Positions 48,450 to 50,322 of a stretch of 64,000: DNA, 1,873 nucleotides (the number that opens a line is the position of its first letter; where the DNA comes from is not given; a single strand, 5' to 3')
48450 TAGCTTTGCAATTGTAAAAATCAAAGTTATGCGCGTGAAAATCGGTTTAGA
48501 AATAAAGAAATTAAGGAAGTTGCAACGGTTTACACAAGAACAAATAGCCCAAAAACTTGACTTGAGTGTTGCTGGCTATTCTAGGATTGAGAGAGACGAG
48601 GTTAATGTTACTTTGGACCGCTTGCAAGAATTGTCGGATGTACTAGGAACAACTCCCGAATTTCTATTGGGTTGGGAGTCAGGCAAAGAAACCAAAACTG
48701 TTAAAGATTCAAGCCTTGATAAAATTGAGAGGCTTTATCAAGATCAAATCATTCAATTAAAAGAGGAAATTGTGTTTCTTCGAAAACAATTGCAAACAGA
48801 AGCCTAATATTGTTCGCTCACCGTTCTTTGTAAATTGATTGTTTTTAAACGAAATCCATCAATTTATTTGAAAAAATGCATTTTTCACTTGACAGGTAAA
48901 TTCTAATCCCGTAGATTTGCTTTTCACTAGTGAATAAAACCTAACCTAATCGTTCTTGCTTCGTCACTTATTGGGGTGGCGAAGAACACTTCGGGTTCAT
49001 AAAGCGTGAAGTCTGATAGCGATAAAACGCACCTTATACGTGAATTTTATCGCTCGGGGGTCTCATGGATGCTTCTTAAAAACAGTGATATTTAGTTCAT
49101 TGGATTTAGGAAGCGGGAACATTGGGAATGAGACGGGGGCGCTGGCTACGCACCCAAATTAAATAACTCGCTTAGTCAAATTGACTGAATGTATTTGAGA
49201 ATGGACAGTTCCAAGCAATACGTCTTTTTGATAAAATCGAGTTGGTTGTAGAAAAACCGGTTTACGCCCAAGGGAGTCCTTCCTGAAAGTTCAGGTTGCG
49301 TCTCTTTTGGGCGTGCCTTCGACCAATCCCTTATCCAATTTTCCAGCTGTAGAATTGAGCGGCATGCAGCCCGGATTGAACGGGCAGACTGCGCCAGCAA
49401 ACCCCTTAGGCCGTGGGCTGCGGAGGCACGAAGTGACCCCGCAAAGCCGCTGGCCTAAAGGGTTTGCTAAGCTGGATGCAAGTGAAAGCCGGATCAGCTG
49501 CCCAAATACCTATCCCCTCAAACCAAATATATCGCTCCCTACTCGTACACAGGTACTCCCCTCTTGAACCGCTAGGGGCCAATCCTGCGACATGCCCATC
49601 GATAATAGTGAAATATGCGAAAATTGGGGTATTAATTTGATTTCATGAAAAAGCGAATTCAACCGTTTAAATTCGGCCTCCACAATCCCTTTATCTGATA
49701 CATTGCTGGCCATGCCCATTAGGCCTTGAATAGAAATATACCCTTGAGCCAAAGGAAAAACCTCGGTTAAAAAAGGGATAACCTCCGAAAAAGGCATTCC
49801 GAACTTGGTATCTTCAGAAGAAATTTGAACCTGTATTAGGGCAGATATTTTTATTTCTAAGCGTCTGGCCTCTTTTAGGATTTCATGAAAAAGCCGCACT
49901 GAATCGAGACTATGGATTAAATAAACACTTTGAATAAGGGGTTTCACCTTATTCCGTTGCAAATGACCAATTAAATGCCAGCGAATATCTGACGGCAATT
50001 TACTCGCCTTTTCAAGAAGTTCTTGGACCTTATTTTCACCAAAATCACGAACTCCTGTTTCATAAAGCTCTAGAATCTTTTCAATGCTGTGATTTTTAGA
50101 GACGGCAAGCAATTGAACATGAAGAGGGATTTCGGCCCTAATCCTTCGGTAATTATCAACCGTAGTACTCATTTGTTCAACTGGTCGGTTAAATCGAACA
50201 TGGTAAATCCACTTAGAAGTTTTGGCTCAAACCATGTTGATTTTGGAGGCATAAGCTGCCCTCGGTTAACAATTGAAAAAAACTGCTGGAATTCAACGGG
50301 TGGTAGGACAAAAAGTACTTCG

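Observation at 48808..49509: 700-bp gene-free region with promoter, perfect palindromes and hairpins: candidate structured ncRNA or regulatory hub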

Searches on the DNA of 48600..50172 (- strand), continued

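Call 110: search_with_rna_model(model_id=R3, sources=[window, L121, L095, L113, L111, L097, L091, L122, L105, L114, L103, L104, L107, L109, L124, L119], max_evalue=1, make_alignment=true, show_alignments=5)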
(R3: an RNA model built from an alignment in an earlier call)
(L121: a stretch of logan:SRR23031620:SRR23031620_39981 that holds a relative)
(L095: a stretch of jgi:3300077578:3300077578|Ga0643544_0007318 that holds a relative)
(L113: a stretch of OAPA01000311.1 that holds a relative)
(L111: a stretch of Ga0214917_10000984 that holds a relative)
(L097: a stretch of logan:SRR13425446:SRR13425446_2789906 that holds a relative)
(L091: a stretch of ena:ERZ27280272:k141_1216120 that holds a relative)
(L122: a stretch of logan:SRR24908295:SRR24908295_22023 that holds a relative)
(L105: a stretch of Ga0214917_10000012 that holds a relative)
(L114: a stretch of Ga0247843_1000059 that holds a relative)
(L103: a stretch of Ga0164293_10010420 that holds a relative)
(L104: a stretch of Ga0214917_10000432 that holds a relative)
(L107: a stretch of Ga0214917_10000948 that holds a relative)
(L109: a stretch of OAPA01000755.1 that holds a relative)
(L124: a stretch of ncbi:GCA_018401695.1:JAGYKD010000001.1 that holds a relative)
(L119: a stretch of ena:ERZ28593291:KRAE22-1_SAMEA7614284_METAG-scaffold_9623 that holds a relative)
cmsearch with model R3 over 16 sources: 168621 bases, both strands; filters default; matches with E-value up to 1: 6.
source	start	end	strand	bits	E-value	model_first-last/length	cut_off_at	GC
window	48957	49155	+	207.9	1.4e-59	1-202/202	no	0.47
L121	3006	3208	+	206.2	4.2e-59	1-202/202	no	0.49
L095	6676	6878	-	189.8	3e-54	1-202/202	no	0.45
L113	4172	4373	-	163.1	2.4e-46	1-202/202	no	0.47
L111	10061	10263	-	157.4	1.2e-44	1-202/202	no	0.53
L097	4537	4630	-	68.7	2.2e-18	109-202/202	5'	0.5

Alignment A8: 6 matches aligned to the model, 209 columns, each read 5' to 3' on its own strand. Consensus structure (alignment columns), stored with it:
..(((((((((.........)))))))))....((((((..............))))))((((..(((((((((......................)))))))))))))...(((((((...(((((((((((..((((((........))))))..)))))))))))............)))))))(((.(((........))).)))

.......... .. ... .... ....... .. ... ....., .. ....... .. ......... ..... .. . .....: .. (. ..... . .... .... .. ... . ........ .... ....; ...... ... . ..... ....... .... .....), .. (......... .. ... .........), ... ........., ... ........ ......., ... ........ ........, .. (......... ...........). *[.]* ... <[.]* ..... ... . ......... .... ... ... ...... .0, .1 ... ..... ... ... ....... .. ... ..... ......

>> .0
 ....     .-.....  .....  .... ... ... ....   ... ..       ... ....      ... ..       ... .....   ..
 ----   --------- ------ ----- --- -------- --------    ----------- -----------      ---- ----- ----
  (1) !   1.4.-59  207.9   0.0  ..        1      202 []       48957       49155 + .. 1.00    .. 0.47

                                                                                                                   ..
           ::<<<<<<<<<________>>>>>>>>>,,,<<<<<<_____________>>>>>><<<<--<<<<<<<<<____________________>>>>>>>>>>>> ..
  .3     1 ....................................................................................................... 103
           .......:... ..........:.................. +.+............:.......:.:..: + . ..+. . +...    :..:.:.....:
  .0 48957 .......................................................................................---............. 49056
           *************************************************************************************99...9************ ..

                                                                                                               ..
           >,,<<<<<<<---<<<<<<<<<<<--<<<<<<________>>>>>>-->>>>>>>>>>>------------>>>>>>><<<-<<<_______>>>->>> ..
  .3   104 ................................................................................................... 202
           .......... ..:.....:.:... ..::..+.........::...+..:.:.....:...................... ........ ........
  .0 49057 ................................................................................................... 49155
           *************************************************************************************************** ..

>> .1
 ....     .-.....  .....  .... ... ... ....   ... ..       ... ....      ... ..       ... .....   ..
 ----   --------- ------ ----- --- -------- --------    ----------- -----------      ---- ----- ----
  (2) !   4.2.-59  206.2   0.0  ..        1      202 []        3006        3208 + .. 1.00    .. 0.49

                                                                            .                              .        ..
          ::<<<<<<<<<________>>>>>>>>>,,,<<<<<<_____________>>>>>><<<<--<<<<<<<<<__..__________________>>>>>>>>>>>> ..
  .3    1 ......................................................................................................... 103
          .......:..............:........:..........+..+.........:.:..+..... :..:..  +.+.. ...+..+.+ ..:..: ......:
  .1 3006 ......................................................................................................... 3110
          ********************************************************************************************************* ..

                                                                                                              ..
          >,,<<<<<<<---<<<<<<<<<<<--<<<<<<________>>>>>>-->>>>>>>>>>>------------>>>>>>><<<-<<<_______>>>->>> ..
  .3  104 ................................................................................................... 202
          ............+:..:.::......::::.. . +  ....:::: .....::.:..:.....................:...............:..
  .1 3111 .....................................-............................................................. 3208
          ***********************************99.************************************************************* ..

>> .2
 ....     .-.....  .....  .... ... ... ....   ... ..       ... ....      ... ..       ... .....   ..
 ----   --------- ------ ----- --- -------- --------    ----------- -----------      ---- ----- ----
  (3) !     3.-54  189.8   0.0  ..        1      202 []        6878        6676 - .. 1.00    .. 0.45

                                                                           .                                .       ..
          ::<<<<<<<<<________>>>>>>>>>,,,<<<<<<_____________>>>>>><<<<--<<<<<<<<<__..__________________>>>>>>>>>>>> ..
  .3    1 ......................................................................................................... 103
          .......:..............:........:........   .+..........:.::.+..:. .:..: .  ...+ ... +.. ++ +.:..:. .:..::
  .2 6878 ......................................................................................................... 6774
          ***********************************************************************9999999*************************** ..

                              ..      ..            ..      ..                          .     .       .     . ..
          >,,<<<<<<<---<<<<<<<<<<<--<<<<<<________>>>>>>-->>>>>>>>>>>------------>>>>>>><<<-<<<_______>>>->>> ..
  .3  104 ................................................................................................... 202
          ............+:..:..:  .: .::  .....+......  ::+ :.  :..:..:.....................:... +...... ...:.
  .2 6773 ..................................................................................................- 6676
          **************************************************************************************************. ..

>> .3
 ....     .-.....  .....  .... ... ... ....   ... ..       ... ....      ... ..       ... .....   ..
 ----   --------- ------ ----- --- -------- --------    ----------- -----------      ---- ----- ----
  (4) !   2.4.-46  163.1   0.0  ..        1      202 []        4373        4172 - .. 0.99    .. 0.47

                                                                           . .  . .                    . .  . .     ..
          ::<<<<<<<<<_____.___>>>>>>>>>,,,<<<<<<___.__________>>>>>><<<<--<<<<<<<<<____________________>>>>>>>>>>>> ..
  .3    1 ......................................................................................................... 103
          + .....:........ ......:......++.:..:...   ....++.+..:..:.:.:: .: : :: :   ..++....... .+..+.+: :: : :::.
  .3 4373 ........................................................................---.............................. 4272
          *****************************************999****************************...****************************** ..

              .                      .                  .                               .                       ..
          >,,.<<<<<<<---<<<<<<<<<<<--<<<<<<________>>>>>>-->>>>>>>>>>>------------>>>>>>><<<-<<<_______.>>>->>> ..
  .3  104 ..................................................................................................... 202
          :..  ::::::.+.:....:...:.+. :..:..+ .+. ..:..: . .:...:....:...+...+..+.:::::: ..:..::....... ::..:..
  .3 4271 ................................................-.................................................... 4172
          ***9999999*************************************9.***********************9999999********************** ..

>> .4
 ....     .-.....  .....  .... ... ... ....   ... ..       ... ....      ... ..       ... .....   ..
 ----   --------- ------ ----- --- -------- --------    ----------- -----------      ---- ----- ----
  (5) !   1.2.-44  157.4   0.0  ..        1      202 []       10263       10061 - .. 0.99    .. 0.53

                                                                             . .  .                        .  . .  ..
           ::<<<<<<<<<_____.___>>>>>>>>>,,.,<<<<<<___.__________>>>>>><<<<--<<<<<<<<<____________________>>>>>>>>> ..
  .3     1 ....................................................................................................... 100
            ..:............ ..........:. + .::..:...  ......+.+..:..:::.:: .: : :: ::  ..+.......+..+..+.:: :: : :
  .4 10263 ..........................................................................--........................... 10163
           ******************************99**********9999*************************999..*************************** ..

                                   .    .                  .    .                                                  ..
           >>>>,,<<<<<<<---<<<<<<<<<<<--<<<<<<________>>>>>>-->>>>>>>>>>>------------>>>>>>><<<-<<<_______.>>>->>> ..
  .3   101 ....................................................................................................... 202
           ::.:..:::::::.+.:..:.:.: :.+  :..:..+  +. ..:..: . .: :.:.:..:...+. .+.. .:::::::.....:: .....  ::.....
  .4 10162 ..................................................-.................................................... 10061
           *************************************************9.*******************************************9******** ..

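Call 113: search_rna_families(source=L091, start=6650, end=7260, threshold=evalue, max_evalue=5)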
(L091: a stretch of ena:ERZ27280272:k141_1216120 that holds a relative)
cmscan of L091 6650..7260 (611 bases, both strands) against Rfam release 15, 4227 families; matches with E-value up to 5: 4.
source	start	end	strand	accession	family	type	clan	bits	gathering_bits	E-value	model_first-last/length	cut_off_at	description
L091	7149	7215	-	RF01403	STnc290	Gene; sRNA;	-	20.6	60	0.47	1-65/65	no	STnc290 Hfq binding RNA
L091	7070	7101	-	RF03050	RAGATH-25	Gene; sRNA;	-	17.6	49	0.1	1-50/50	no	RAGATH-25 RNA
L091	6692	6792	-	RF03690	mir-9058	Gene; miRNA;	-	17.2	80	3.5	1-97/97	no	mir-9058 microRNA precursor family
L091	6654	6681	-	RF00522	PreQ1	Cis-reg; riboswitch;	-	16.3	39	1.2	1-45/45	no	PreQ1 (pre queuosine) riboswitch aptamer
